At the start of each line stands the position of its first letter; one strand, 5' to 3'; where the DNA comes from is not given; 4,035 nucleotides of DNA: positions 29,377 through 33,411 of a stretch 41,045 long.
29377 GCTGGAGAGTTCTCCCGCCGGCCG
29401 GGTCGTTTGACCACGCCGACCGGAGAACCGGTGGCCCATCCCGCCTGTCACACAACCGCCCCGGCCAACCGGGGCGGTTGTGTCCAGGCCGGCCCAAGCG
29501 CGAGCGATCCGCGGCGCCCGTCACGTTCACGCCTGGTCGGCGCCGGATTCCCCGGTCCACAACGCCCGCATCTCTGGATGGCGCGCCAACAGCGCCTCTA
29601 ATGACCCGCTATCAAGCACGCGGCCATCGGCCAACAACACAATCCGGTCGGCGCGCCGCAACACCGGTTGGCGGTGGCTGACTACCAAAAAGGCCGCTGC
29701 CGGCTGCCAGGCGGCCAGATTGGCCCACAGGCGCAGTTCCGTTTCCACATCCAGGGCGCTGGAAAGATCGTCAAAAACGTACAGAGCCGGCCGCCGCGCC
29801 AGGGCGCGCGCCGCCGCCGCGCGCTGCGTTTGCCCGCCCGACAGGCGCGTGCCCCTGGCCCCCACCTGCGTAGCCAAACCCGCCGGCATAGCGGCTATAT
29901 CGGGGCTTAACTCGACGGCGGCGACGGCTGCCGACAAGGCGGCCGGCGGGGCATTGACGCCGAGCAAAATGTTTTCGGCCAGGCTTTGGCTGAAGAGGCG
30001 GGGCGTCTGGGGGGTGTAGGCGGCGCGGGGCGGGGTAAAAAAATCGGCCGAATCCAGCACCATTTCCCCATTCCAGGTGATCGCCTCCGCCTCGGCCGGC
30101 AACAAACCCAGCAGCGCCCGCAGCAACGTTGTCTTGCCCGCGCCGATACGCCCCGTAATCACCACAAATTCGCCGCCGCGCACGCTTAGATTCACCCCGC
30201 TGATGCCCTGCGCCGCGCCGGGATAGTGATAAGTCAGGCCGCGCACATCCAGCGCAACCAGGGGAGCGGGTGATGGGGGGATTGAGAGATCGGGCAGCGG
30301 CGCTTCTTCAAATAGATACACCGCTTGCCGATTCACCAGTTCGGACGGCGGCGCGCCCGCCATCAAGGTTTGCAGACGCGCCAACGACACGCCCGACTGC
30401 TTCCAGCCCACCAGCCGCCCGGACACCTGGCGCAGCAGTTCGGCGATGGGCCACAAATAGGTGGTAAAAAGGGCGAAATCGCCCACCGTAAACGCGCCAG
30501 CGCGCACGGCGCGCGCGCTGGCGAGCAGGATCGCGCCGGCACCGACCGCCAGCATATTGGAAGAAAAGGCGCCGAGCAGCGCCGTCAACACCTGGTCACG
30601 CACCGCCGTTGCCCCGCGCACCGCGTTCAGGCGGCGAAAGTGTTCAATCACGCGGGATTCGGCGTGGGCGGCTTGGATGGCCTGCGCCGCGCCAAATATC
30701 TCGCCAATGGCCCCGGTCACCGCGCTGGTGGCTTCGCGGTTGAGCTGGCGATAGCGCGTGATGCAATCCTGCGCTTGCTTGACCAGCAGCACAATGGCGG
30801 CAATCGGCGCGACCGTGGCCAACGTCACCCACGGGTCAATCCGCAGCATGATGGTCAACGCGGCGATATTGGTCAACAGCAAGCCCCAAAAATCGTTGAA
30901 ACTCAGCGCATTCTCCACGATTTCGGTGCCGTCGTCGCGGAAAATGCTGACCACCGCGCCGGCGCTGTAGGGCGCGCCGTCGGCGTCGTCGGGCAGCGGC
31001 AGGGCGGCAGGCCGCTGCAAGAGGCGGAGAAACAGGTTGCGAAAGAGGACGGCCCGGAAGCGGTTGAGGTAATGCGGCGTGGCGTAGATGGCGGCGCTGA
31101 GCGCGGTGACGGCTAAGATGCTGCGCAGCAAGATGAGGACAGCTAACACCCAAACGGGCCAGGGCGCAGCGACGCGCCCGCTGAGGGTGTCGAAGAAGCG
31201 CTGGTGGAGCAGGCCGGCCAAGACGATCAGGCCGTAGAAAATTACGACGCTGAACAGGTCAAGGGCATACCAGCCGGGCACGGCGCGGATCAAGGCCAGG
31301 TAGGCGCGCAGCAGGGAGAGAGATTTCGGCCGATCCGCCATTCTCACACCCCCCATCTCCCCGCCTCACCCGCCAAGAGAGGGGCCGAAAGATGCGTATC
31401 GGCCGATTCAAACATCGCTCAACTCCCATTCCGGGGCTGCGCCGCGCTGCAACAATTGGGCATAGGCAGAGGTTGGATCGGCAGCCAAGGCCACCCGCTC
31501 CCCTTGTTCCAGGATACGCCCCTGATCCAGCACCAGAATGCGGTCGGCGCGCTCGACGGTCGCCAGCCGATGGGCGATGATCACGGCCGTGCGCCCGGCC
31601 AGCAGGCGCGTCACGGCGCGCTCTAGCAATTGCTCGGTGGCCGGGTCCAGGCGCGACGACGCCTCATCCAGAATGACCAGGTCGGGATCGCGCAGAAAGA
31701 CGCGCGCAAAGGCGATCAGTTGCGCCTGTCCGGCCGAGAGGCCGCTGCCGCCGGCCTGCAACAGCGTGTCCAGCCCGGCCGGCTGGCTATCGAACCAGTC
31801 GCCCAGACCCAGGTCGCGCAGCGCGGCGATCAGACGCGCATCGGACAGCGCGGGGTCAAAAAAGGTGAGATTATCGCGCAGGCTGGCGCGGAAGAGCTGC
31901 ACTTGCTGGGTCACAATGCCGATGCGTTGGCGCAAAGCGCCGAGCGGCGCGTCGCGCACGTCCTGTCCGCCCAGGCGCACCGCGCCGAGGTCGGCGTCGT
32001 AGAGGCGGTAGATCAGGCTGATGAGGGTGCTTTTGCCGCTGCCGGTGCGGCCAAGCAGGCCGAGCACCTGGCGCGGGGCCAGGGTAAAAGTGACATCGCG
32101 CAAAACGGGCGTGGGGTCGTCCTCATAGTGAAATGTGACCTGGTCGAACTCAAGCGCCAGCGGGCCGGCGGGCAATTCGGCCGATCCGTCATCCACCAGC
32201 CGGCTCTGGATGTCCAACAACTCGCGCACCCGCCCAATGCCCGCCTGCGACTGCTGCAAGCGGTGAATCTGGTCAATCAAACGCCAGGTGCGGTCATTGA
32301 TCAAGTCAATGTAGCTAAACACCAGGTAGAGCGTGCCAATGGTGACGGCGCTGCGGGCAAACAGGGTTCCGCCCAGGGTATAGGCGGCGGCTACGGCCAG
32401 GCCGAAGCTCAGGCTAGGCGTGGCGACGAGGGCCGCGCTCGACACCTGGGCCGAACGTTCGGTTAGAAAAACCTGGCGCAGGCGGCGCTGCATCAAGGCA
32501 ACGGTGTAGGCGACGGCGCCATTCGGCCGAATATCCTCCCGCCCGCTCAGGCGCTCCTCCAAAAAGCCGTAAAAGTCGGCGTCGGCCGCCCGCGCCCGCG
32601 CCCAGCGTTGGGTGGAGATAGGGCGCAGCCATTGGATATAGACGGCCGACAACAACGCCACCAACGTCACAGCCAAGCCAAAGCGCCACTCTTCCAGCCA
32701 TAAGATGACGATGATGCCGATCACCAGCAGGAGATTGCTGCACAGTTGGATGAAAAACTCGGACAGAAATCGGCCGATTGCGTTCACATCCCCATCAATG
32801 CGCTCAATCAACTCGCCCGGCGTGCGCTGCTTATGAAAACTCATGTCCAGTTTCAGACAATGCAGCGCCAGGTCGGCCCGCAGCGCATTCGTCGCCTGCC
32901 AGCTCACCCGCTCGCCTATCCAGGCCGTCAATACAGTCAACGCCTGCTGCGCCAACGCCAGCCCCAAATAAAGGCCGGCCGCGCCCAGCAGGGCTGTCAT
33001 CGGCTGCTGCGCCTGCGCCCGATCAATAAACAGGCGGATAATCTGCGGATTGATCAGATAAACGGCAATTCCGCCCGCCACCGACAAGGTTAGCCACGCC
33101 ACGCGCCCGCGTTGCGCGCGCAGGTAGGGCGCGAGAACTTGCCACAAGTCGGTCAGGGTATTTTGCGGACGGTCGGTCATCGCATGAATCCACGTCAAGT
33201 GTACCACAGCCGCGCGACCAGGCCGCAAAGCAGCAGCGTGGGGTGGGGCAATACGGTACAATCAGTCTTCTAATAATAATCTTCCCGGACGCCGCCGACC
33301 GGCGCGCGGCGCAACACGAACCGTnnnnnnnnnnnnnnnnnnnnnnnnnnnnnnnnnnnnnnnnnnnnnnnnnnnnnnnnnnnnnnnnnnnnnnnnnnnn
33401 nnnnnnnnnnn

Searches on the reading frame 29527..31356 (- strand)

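Call 9: search_protein_families(library=pfam, proteins=[window:29527-31356:-], max_evalue=0.001)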
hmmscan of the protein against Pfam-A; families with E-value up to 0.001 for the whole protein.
window:29527-31356:- (609 aa): 7 families
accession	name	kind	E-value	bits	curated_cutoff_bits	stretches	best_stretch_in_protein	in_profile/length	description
PF00005.33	ABC_tran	-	3.1e-20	73.6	25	1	386-530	2-134/137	ABC transporter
PF00664.28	ABC_membrane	-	1.4e-08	35.3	28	1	49-301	20-267/274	ABC transporter transmembrane region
PF02463.25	SMC_N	-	4.2e-08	33.3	40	1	504-573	136-209/220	RecF/RecN/SMC N terminal domain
PF13191.12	AAA_16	-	3.5e-07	31.3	32.6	1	394-551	21-150/167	AAA ATPase domain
PF13401.12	AAA_22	-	2e-05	25.3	27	1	394-547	4-110/130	AAA domain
PF22039.1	HUTI_composite_bact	-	0.00031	20.8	25.5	1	573-595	3-25/26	Imidazolonepropionase-like composite domain, bacteria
PF13555.12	AAA_29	-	0.00043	20.4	27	0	390-425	19-51/61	P-loop containing region of AAA domain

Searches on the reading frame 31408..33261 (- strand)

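Call 9: search_protein_families(library=pfam, proteins=[window:31408-33261:-], max_evalue=0.001)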
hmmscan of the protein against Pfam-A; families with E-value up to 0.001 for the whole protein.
window:31408-33261:- (617 aa): 4 families
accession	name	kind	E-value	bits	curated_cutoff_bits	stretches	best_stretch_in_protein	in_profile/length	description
PF00664.28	ABC_membrane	-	9.8e-31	107.9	28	1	59-318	6-267/274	ABC transporter transmembrane region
PF00005.33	ABC_tran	-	1.2e-27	97.6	25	1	387-535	1-136/137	ABC transporter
PF02463.25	SMC_N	-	0.00031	20.7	40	0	507-577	136-210/220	RecF/RecN/SMC N terminal domain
PF13304.12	AAA_21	-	0.00089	19.8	27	0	401-426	3-26/304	AAA domain, putative AbiEii toxin, Type IV TA system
